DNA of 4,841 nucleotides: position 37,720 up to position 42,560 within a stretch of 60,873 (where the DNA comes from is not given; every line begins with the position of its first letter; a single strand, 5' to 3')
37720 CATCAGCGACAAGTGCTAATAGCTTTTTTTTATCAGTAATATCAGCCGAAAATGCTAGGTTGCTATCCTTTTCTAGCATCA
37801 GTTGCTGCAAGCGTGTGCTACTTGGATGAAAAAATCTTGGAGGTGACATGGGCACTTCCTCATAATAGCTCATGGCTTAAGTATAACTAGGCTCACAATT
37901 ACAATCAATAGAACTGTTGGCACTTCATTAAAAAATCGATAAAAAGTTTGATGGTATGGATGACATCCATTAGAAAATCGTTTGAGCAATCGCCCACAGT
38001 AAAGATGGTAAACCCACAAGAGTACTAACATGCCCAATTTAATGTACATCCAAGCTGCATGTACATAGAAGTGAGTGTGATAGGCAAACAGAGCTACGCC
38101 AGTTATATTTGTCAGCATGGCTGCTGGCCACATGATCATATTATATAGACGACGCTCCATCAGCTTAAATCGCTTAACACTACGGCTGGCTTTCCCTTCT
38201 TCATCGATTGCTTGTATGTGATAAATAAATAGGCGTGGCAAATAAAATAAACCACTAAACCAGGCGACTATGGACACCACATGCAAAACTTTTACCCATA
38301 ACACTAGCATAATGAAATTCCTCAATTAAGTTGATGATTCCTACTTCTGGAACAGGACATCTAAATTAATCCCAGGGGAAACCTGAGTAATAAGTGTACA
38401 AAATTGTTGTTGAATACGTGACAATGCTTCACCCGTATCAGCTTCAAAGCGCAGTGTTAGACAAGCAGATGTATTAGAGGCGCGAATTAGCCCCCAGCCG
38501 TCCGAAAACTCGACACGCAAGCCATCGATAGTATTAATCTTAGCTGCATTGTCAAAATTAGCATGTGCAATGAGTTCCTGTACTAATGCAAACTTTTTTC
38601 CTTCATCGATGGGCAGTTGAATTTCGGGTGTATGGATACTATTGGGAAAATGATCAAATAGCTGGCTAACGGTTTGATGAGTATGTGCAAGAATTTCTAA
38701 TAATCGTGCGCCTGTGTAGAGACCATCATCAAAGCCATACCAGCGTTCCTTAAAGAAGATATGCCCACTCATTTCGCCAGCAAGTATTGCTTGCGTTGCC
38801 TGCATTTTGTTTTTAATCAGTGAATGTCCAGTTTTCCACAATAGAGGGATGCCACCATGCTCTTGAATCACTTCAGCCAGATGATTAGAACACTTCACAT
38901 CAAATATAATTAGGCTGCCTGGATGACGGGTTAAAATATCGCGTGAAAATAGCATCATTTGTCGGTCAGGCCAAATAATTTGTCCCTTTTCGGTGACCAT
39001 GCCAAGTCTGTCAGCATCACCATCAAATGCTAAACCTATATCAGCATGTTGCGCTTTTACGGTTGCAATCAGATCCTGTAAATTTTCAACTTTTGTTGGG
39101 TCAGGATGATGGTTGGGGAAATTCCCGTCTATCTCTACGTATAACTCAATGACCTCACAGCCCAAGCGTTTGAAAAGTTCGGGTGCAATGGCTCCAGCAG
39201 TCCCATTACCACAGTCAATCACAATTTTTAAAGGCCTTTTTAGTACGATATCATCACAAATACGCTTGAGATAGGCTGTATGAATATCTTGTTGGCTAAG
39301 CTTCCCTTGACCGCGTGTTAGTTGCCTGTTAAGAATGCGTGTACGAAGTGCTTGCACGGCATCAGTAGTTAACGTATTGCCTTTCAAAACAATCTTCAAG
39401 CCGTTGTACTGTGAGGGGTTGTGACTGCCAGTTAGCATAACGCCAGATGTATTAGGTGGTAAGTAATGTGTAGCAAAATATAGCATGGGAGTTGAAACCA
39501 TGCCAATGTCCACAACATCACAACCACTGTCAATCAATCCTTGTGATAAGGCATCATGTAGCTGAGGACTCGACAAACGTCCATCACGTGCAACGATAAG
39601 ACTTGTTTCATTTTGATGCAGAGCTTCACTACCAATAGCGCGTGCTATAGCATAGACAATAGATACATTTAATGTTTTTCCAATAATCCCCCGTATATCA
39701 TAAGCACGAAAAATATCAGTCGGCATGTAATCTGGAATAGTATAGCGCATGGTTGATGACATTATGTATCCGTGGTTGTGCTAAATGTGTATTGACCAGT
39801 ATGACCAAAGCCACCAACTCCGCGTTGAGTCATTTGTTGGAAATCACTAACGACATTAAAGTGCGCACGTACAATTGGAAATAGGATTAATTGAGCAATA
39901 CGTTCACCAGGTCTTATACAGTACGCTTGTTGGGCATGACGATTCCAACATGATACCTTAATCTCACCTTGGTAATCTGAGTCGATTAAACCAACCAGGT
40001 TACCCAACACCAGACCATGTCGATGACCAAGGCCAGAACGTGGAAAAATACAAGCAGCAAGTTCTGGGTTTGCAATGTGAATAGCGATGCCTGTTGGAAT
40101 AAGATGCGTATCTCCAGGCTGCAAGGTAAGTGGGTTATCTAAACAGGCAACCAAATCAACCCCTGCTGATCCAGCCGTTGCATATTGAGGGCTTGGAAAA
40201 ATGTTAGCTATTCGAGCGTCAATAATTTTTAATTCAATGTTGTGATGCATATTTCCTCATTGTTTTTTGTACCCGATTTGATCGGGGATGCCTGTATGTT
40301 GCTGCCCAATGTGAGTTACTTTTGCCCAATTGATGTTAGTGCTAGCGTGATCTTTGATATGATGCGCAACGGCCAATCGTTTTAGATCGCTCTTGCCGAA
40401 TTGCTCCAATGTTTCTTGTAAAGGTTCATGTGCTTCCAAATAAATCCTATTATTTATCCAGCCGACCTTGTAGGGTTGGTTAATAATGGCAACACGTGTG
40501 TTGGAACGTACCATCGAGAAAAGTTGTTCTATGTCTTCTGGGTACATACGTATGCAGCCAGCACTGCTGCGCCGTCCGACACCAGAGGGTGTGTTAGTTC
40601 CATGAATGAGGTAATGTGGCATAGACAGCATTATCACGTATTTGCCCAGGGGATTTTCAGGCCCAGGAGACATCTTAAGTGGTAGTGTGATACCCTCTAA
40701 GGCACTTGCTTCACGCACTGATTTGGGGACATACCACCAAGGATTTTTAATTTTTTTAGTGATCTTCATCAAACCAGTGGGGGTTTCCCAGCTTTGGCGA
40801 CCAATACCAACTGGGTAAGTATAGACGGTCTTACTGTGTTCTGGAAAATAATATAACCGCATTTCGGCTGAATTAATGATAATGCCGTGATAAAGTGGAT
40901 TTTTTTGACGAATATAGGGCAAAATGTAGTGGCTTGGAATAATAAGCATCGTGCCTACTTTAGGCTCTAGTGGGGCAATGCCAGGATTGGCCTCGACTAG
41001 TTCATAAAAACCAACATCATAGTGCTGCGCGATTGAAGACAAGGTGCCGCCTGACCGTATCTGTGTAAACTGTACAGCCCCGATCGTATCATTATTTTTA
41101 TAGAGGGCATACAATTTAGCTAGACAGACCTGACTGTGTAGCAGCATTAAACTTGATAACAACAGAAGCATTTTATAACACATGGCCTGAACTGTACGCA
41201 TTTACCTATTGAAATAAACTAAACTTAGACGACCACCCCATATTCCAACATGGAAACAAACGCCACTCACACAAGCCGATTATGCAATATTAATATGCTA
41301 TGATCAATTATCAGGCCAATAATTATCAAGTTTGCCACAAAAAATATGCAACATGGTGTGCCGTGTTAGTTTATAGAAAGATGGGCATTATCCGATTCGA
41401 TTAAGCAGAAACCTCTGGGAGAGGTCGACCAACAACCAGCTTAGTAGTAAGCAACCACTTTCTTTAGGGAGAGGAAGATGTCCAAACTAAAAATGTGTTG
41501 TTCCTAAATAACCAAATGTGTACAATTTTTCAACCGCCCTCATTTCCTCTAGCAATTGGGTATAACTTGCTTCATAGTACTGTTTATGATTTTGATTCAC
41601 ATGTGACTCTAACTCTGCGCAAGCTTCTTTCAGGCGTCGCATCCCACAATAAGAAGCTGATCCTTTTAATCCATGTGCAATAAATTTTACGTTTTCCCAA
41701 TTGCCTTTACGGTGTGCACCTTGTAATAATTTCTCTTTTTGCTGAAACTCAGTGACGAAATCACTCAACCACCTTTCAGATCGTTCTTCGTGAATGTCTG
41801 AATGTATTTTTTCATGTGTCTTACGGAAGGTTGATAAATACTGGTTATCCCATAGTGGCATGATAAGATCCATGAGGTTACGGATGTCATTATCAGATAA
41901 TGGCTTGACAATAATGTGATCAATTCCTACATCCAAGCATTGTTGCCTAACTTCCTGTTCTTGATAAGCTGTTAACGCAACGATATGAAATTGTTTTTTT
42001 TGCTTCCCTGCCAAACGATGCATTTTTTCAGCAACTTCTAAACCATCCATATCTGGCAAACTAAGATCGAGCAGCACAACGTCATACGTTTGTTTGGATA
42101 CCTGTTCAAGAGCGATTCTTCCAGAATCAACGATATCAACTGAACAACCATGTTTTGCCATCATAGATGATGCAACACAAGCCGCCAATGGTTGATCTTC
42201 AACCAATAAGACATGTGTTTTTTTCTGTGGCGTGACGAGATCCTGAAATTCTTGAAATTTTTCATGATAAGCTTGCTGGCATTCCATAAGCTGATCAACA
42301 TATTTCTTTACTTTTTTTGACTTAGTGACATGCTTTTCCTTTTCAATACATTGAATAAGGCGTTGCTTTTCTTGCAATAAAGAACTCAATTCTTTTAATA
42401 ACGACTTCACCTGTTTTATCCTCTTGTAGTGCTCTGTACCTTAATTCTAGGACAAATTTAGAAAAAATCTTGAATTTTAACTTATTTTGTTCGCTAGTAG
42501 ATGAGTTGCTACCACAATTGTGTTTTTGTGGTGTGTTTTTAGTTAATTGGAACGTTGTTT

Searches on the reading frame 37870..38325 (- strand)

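Call 19: search_protein_families(library=pfam, proteins=[window:37870-38325:-], max_evalue=0.001)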
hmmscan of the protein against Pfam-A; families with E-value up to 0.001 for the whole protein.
window:37870-38325:- (151 aa): 2 families
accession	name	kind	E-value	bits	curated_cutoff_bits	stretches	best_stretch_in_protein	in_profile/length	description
PF03653.18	UPF0093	-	7e-46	156.6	34.2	1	6-151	3-145/146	Uncharacterised protein family (UPF0093)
PF05425.18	CopD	-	1.3e-06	29.2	32.1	1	59-148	5-103/105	Copper resistance protein D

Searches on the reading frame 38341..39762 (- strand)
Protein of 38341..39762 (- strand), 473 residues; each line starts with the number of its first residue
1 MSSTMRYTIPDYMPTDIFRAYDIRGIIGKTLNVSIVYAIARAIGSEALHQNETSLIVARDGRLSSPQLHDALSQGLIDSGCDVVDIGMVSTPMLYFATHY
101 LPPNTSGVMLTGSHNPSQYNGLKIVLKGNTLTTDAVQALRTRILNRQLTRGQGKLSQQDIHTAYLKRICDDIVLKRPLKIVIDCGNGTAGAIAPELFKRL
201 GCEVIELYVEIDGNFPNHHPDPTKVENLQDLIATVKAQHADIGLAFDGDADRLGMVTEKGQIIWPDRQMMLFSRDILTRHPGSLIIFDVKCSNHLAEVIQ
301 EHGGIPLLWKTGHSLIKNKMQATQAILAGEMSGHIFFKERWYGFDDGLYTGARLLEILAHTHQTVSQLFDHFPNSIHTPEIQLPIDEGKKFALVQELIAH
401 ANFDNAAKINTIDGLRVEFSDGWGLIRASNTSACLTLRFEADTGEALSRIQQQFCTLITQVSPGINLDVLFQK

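Call 19: search_protein_families(library=pfam, proteins=[window:38341-39762:-], max_evalue=0.001)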
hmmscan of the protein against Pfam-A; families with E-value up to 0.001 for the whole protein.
window:38341-39762:- (473 aa): 4 families
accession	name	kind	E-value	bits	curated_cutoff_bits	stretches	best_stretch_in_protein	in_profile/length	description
PF02878.22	PGM_PMM_I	-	2.9e-33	114.9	22.5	1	17-146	3-134/138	Phosphoglucomutase/phosphomannomutase, alpha/beta/alpha domain I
PF02879.22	PGM_PMM_II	-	7.7e-31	107.1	29.3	1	165-260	4-103/103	Phosphoglucomutase/phosphomannomutase, alpha/beta/alpha domain II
PF02880.22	PGM_PMM_III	-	2.4e-24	86.1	20.7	1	265-372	2-112/115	Phosphoglucomutase/phosphomannomutase, alpha/beta/alpha domain III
PF00408.26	PGM_PMM_IV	-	2.7e-11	43.8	23.1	1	380-455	1-66/68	Phosphoglucomutase/phosphomannomutase, C-terminal domain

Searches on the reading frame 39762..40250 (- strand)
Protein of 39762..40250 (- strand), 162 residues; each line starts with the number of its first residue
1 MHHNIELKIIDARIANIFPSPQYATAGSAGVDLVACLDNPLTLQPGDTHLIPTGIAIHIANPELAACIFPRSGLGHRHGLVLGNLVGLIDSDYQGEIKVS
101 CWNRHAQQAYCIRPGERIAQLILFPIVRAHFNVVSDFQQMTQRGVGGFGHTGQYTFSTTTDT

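Call 19: search_protein_families(library=pfam, proteins=[window:39762-40250:-], max_evalue=0.001)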
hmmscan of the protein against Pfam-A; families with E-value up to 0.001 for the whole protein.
window:39762-40250:- (162 aa): 2 families
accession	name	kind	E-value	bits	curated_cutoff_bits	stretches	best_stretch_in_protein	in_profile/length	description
PF00692.24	dUTPase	-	2.5e-33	115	22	1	19-152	4-129/129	dUTPase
PF22769.1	DCD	-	5.5e-07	30.2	27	1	39-124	69-151/153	dCTP deaminase-like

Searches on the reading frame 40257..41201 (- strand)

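Call 19: search_protein_families(library=pfam, proteins=[window:40257-41201:-], max_evalue=0.001)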
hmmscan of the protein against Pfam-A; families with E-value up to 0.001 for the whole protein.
window:40257-41201:- (314 aa): 2 families
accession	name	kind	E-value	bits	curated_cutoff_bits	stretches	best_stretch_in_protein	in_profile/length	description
PF03734.19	YkuD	-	5.3e-25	89.1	23.4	1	107-239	4-146/146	L,D-transpeptidase catalytic domain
PF01476.26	LysM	-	6.5e-07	29.6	20.9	1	48-89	3-43/43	LysM domain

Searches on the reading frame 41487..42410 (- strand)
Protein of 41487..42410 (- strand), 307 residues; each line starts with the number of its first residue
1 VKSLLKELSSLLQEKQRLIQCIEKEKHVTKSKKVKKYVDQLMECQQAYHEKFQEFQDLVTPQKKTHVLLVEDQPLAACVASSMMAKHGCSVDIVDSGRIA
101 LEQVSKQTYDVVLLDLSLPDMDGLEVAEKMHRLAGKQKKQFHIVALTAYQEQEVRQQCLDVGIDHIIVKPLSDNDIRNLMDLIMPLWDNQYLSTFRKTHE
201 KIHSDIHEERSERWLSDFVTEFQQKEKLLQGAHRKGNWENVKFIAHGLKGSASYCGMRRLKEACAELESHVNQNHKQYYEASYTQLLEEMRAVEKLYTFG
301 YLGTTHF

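Call 19: search_protein_families(library=pfam, proteins=[window:41487-42410:-], max_evalue=0.001)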
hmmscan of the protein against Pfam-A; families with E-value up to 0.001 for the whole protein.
window:41487-42410:- (307 aa): 2 families
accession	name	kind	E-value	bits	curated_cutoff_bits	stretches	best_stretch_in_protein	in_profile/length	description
PF00072.30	Response_reg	-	4.6e-25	88.4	30.2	1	67-179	1-109/111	Response regulator receiver domain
PF01627.28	Hpt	-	1.2e-12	48.3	24.6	1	214-293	2-81/84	Hpt domain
